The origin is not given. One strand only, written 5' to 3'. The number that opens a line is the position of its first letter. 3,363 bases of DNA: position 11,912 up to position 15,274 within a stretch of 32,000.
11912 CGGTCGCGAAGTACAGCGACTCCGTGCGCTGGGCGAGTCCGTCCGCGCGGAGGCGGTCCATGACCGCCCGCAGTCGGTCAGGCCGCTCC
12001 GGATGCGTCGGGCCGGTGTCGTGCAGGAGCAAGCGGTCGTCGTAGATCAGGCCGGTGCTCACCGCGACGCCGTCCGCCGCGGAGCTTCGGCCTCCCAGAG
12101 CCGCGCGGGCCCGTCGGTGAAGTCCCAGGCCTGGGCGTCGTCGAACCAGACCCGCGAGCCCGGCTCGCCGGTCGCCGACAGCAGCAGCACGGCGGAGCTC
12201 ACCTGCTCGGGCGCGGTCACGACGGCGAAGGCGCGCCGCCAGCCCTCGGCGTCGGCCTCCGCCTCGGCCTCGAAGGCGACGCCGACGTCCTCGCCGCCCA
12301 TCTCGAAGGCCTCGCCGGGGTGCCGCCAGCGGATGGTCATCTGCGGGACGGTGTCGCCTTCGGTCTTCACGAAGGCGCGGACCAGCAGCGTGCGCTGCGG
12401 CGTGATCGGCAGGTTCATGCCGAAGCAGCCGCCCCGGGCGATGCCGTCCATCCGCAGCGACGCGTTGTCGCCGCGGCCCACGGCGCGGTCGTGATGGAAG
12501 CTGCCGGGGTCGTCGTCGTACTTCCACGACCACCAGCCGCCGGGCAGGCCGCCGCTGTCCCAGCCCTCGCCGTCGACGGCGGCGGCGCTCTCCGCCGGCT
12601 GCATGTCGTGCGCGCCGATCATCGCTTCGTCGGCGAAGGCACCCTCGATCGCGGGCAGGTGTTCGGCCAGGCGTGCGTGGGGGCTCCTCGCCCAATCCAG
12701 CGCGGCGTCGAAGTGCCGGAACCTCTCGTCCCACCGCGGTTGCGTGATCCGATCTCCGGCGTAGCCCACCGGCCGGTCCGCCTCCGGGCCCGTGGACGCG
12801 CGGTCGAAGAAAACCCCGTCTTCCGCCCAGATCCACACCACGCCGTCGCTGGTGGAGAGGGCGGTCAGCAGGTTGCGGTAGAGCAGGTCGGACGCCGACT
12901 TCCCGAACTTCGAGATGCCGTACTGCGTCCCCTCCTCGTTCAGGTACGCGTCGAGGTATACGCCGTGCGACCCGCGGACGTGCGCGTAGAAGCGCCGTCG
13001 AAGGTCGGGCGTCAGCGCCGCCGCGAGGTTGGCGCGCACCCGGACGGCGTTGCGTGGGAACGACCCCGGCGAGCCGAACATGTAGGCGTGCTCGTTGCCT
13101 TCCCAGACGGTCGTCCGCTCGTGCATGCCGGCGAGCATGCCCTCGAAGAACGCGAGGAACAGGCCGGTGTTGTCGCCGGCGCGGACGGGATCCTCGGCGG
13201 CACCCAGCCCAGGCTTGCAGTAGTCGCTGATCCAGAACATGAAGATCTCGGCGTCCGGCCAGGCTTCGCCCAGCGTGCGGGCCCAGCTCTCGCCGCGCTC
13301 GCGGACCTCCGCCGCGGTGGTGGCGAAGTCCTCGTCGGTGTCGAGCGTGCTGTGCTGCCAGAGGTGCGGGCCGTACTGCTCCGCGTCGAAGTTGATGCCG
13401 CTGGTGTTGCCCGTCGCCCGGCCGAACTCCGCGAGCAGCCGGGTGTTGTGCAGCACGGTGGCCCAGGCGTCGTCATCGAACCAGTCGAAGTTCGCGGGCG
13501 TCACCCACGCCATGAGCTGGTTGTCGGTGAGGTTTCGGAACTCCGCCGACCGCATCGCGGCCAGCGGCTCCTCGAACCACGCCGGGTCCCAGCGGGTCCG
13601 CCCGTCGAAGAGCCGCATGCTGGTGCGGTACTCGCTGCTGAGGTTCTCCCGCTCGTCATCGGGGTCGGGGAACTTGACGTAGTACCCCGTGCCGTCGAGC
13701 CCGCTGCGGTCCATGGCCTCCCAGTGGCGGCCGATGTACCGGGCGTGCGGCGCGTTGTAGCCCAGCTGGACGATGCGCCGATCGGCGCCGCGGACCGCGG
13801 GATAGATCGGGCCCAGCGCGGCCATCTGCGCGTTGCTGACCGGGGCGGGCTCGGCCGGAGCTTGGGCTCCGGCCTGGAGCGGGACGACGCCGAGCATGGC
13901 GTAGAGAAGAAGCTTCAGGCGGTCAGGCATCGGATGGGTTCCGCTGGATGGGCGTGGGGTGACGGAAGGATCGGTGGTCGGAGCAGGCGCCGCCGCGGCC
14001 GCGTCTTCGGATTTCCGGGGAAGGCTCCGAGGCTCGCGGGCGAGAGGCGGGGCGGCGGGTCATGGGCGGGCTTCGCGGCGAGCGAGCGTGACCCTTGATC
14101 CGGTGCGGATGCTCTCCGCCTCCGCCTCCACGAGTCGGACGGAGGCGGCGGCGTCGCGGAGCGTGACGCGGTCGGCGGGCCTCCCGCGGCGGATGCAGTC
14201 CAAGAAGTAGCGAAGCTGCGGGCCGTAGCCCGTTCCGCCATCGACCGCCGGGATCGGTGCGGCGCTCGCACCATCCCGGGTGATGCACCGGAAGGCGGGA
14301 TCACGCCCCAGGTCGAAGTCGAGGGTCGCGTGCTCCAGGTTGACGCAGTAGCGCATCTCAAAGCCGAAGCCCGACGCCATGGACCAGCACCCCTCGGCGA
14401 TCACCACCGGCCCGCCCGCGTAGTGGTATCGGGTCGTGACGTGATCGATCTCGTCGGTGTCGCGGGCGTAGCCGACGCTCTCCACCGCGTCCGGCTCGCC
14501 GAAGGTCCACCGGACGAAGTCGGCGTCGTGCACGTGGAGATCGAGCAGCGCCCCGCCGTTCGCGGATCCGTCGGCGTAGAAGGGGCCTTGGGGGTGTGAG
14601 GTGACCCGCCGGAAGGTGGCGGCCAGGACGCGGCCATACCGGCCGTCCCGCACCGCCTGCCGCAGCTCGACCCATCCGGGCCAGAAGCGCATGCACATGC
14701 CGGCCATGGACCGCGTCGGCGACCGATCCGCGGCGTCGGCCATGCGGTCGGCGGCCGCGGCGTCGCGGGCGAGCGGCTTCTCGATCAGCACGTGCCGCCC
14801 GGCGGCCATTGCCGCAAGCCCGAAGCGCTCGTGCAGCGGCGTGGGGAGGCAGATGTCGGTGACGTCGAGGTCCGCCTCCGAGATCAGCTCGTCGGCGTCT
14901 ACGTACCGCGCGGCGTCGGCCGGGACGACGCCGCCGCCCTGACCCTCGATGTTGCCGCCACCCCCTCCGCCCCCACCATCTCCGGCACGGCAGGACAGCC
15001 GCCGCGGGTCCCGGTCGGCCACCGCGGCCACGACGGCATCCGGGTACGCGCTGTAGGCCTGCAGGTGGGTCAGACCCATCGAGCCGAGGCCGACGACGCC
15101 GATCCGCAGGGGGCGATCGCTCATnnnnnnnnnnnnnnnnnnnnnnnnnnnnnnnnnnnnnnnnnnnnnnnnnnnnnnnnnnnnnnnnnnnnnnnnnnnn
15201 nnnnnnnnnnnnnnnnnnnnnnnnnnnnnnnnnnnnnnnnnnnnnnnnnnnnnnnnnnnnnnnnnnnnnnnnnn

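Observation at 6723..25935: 19-kb glycan-utilisation-like island built mostly from unassignable secreted proteins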

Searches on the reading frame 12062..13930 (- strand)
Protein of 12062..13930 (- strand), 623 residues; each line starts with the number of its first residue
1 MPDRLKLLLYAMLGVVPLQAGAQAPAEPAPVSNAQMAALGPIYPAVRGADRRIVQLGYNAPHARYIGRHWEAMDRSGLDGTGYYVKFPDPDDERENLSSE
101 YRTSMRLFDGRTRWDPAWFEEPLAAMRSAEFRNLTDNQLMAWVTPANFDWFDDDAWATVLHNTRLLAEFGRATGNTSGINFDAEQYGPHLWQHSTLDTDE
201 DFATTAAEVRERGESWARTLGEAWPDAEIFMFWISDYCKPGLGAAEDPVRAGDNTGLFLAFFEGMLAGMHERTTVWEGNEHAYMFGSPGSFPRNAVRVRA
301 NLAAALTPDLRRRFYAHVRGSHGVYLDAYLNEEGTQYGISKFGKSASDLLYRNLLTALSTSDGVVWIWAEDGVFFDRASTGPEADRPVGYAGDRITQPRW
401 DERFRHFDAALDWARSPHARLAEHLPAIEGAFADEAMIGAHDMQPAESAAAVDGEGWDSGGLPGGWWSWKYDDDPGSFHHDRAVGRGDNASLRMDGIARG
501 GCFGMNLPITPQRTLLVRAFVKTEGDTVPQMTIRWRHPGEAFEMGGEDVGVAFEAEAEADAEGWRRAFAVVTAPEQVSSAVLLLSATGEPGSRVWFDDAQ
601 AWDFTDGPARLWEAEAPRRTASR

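Call 6: search_protein_families(library=pfam, proteins=[window:12062-13930:-], max_evalue=0.01)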
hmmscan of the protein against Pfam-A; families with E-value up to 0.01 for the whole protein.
window:12062-13930:- (623 aa): 0 families

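Call 8: search_protein_families(library=ncbifam, proteins=[window:12062-13930:-], max_evalue=0.01)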
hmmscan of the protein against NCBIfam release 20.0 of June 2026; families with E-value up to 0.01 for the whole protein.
window:12062-13930:- (623 aa): 0 families

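Call 12: search_solved_structures(query=window:12062-13930:-, max_evalue=1)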
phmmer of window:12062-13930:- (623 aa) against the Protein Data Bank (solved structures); distinct sequences matched with E-value up to 1: 1.
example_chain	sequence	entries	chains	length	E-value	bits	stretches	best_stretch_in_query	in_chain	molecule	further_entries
8tkp_A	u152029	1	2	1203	0.95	11.4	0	48-149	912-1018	Transmembrane channel-like protein 2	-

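Call 22: find_homologous_proteins(query=window:12062-13930:-, max_evalue=0.001)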
Query window:12062-13930:- (623 aa): 3 proteins with E <= 0.001 among 8000 candidates.
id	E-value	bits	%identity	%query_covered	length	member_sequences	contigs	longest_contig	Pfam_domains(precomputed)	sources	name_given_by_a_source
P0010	0.0e+0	1455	100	100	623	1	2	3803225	-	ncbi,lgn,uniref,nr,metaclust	ncbi:hypothetical protein [Phycisphaera mikurensis]|uniref:Uncharacterized protein n=1 Tax=Phycispha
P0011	3.1e-240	818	60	96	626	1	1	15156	-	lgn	-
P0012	1.2e-183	631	50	96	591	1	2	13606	-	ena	-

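Call 38: find_encoding_contigs(protein=P0011, flank=10000, max_places=3)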
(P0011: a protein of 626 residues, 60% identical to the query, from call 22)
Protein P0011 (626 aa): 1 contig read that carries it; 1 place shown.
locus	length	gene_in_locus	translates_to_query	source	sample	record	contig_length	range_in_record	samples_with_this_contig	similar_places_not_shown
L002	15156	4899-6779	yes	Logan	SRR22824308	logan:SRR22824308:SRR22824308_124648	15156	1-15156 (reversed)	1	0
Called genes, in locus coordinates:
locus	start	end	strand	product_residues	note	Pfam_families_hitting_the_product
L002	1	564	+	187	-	?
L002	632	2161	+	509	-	-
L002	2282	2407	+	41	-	-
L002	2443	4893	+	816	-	PF13290:CHB_HEX_C_1, PF13287:Fn3_assoc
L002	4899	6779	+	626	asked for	-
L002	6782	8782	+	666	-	PF16477:DUF5054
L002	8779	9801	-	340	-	PF00850:Hist_deacetyl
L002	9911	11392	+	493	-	PF07364:DUF1485, PF07171:MlrC_C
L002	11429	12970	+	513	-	PF22842:Pel9A-like_beta_helix, PF13229:Beta_helix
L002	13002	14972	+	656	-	PF05448:AXE1 (weak), PF00326:Peptidase_S9 (weak)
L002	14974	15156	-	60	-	?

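Call 39: find_encoding_contigs(protein=P0012, flank=10000, max_places=3)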
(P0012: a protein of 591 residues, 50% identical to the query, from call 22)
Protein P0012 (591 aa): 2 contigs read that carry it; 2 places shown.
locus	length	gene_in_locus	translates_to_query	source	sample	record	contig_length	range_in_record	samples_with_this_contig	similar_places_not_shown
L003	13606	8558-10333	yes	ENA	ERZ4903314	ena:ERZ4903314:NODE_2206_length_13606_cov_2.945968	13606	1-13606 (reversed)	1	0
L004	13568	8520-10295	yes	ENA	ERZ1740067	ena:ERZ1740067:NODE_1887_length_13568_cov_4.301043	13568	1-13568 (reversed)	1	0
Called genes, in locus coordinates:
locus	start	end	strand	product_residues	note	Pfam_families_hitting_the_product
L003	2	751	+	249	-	?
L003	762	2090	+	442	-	-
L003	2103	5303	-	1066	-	PF00133:tRNA-synt_1, PF09334:tRNA-synt_1g, PF13603:tRNA-synt_1_2, PF00133:tRNA-synt_1 (weak), PF08264:Anticodon_1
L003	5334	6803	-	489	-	PF08245:Mur_ligase_M, PF02875:Mur_ligase_C, PF27239:FOL3_C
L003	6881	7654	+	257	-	PF18306:LDcluster4, PF03641:Lysine_decarbox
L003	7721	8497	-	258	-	PF03740:PdxJ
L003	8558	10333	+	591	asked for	-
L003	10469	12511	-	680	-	PF00930:DPPIV_N (faint), PF10647:Gmad1 (faint), PF26549:Tricorn_N, PF26550:Tricorn_2nd (weak), PF26549:Tricorn_N, PF07676:PD40 (weak), PF05448:AXE1 (faint), PF00326:Peptidase_S9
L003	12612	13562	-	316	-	PF00400:WD40 (faint), PF12894:ANAPC4_WD40 (faint), PF23389:Beta-prop_WDR19_1st (faint), PF23414:Beta-prop_EML_2 (faint), PF24797:Beta-prop_WDR35_TULP_N (faint), PF23381:Beta-prop_IFT122_1st (weak), PF25174:Beta-prop_THOC3, PF23381:Beta-prop_IFT122_1st, +5 more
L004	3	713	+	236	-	?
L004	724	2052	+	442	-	-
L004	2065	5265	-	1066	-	PF00133:tRNA-synt_1, PF09334:tRNA-synt_1g, PF13603:tRNA-synt_1_2, PF00133:tRNA-synt_1 (weak), PF08264:Anticodon_1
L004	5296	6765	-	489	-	PF08245:Mur_ligase_M, PF02875:Mur_ligase_C, PF27239:FOL3_C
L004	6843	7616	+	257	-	PF18306:LDcluster4, PF03641:Lysine_decarbox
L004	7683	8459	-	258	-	PF03740:PdxJ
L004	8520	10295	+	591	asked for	-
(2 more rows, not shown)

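Call 44: predict_structure(alignment_id=A3)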
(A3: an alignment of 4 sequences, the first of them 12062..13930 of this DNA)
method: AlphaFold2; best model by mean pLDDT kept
length: 623 residues; sequences in the alignment: 4
mean_pLDDT: 61.2   pTM: 0.68
mean pLDDT of the five models: 61.2, 55.0, 51.2, 51.2, 49.8
residues with pLDDT >= 90: 24; 70-90: 208; 50-70: 216; < 50: 175
segments of 3 or more residues with pLDDT < 50: 1-4, 6-49, 93-99, 280-295, 332-343, 371-398, 439-466, 480-490, 538-547, 617-623
pLDDT, mean of each block of 10 residues (from residue 1): 43 32 27 36 39 67 66 76 67 45 60 75 72 78 59 85 86 83 58 76 88 93 90 65 67 78 91 76 36 49 75 79 65 44 59 68 70 35 37 45 68 68 70 55 31 29 43 53 36 54 62 72 72 60 43 55 74 64 67 71 70 52 27
secondary structure, 60 per line:
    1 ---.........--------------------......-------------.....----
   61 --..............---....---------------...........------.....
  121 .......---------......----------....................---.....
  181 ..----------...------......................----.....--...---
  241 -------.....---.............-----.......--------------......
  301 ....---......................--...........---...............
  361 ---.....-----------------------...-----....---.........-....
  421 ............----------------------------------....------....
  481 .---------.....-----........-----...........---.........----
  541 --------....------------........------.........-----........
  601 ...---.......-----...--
elements in order: H4-12 H33-38 E52-56 H63-76 E80-83 H99-109 H116-127 E137-142 H153-172 E176-182 H202-223 E228-232 H248-252 H256-268 E274-280 H295-304 H308-317 E318-325 H326-329 H332-342 H346-360 E364-368 H400-403 H407-415 H417-432 E467-470 E477-481 E491-495 E501-508 E514-524 E528-536 E549-552 E565-572 E579-587 E593-603 H607-613

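Call 47: fold_search(model_id=the predicted structure, library=pdb)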
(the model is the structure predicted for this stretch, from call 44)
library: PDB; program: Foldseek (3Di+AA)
matches with E <= 10: 1692; with E <= 0.001: 117
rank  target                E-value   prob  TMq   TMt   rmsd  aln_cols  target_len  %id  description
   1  5la1                  4.2e-10  1.00  0.25  0.31  17.7       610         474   11  The mechanism by which arabinoxylanases can recognise highly decorated xylans (released 2016-08-31)
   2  5la2_A                5.0e-10  1.00  0.26  0.32  17.3       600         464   11  The mechanism by which arabinoxylanases can recognise highly decorated xylans (released 2016-08-31)
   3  5la0                  7.0e-10  1.00  0.26  0.32  17.7       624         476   11  The mechanism by which arabinoxylanases can recognise highly decorated xylans (released 2016-08-31)
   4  5la2_B                2.3e-09  1.00  0.25  0.31  18.0       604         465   10  The mechanism by which arabinoxylanases can recognise highly decorated xylans (released 2016-08-31)
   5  2y8k                  4.6e-09  1.00  0.24  0.29  17.3       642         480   11  Structure of CtGH5-CBM6, an arabinoxylan-specific xylanase. (released 2011-02-16)
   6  5g56                  8.6e-09  1.00  0.26  0.23  17.6       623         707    9  THE TETRA-MODULAR CELLULOSOMAL ARABINOXYLANASE CtXyl5A STRUCTURE AS REVEALED BY X-RAY CRYSTALLOGRAPHY (released 2016-06-29)
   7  6qep                  2.8e-07  0.99  0.18  0.09  27.8       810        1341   10  EngBF DARPin Fusion 4b H14 (released 2019-11-06)
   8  6qfk_A                8.7e-07  0.99  0.18  0.09  28.2       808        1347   10  EngBF DARPin Fusion 4b G10 (released 2019-11-06)
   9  2vtf_A                1.2e-06  1.00  0.20  0.20  22.4       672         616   11  X-ray crystal structure of the Endo-beta-N-acetylglucosaminidase from Arthrobacter protophormiae E173Q mutant reveals  (released 2009-03-31)
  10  8dl2_C                1.2e-06  1.00  0.29  0.26  14.1       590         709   10  BoGH13ASus from Bacteroides ovatus bound to acarbose (released 2023-05-24)
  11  8a19_A                1.2e-06  0.97  0.17  0.09  28.5       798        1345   10  Structure of a leucinostatin derivative determined by host lattice display : L1E4V1 construct (released 2022-12-07)
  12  8a1a_A                1.3e-06  0.98  0.18  0.09  27.7       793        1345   10  Structure of a leucinostatin derivative determined by host lattice display : L1F11V1 construct (released 2022-12-07)
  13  8dl1_A                1.4e-06  1.00  0.27  0.25  14.1       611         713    9  BoGH13ASus-E523Q from Bacteroides ovatus bound to maltoheptaose (released 2023-05-24)
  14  5w6h_A                1.5e-06  1.00  0.18  0.16   4.1       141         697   11  Crystal structure of Bacteriophage CBA120 tailspike protein 4 enzymatically active domain (TSP4dN, orf213) (released 2018-10-24)
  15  6org_B                1.5e-06  1.00  0.24  0.30  13.4       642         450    9  Crystal structure of SpGH29 (released 2019-07-10)
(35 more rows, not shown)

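Call 50: find_related_loci(query=A3, collection=metagenome_contigs, flank=10000)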
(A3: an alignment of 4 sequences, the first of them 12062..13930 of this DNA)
Query A3 (623 aa) in metagenome_contigs; peptide patterns used: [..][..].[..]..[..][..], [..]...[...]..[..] (x = any residue, [..] = any of these).
301 stretches matched a pattern; 58 encode a relative of the query (tblastn E <= 1e-3); 58 distinct loci.
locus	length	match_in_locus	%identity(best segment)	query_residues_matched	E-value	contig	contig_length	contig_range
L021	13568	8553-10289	50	14-614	0e+0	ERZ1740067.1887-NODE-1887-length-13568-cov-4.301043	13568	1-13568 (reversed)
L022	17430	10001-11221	25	51-456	6e-32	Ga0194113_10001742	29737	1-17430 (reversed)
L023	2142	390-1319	28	51-370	3e-31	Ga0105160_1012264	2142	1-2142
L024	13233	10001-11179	25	51-436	5e-31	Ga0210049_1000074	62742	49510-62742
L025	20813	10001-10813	30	111-370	1e-29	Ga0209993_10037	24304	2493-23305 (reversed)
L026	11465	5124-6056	29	88-370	1e-28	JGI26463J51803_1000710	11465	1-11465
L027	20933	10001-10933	29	88-370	2e-28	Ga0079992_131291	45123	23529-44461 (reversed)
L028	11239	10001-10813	28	111-370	2e-28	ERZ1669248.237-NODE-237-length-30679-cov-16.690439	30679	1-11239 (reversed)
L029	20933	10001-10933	29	88-370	5e-28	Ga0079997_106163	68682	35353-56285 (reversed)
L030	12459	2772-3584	28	111-370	4e-28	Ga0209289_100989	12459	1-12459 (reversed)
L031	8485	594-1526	29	88-370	5e-28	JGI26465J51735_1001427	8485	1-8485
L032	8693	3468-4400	29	88-370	5e-28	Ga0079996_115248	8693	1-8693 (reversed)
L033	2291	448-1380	27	88-370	4e-28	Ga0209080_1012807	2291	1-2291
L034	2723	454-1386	29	88-370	8e-28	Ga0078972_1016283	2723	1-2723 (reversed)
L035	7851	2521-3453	29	88-370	1e-27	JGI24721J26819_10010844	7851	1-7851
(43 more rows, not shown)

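Call 86: search_protein_families(library=pfam, proteins=[L002:632-2158:+], max_evalue=0.001)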
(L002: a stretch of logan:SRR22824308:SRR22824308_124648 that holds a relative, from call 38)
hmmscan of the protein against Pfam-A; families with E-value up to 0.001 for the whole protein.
L002:632-2158:+ (509 aa): 0 families

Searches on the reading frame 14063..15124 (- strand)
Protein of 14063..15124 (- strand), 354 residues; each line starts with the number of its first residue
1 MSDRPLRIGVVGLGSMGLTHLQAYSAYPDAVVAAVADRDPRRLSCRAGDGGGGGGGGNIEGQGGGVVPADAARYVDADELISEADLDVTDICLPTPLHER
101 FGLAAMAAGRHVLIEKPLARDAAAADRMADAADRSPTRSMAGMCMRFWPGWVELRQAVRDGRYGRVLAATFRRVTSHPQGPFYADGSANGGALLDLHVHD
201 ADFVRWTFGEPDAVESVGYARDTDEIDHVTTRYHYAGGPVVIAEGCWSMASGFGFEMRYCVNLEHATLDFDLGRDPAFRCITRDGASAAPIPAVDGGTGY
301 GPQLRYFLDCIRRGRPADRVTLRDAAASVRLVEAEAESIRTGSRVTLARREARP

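Call 6: search_protein_families(library=pfam, proteins=[window:14063-15124:-], max_evalue=0.01)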
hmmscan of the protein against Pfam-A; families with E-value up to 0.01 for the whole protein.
window:14063-15124:- (354 aa): 3 families
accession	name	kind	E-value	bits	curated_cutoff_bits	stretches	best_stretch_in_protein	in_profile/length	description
PF01408.29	GFO_IDH_MocA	-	3.9e-17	63.5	24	1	6-139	1-116/120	Oxidoreductase family, NAD-binding Rossmann fold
PF22725.1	GFO_IDH_MocA_C3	-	5.2e-16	59.2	27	1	152-267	2-122/124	GFO/IDH/MocA C-terminal domain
PF02894.22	GFO_IDH_MocA_C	-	4.1e-12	46.8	22.9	1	155-255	1-111/218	Oxidoreductase family, C-terminal alpha/beta domain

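Call 8: search_protein_families(library=ncbifam, proteins=[window:14063-15124:-], max_evalue=0.01)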
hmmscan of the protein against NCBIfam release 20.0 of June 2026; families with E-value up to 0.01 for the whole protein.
window:14063-15124:- (354 aa): 9 families
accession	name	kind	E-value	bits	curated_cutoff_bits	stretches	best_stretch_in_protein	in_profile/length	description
TIGR04380.1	myo_inos_iolG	equivalog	3.2e-29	101.8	355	1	73-345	52-329/330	inositol 2-dehydrogenase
NF040723.1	UDP-GlcNAcDh_Arch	equivalog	5.6e-28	98.3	450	2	72-221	48-187/302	UDP-N-acetylglucosamine 3-dehydrogenase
NF052479.1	LevoglcsnDh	equivalog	3.7e-19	68.6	650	1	76-217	64-211/386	levoglucosan dehydrogenase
NF052679.1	InsChiInosDhIolG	equivalog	1.5e-13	50.5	540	1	70-223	51-200/343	bifunctional inositol 2-dehydrogenase/D-chiro-inositol 1-dehydrogenase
NF008607.0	PRK11579.1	subfamily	3.7e-08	32.7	330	1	76-242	55-225/346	oxidoreductase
NF007574.0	PRK10206.1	equivalog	5.6e-07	28.9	352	1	76-215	56-194/345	oxidoreductase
NF041392.1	XylDh_Gfo6_Halo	equivalog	9.1e-07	28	350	1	84-167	81-164/350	D-xylose 1-dehydrogenase Gfo6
NF058563.1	BT_2159_fam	equivalog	0.0063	15.6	650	0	104-207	81-182/350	disaccharide 3-dehydrogenase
NF058561.1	BT_2158_fam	equivalog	0.0092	14.6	750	0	70-135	79-146/487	glycoside 3-dehydrogenase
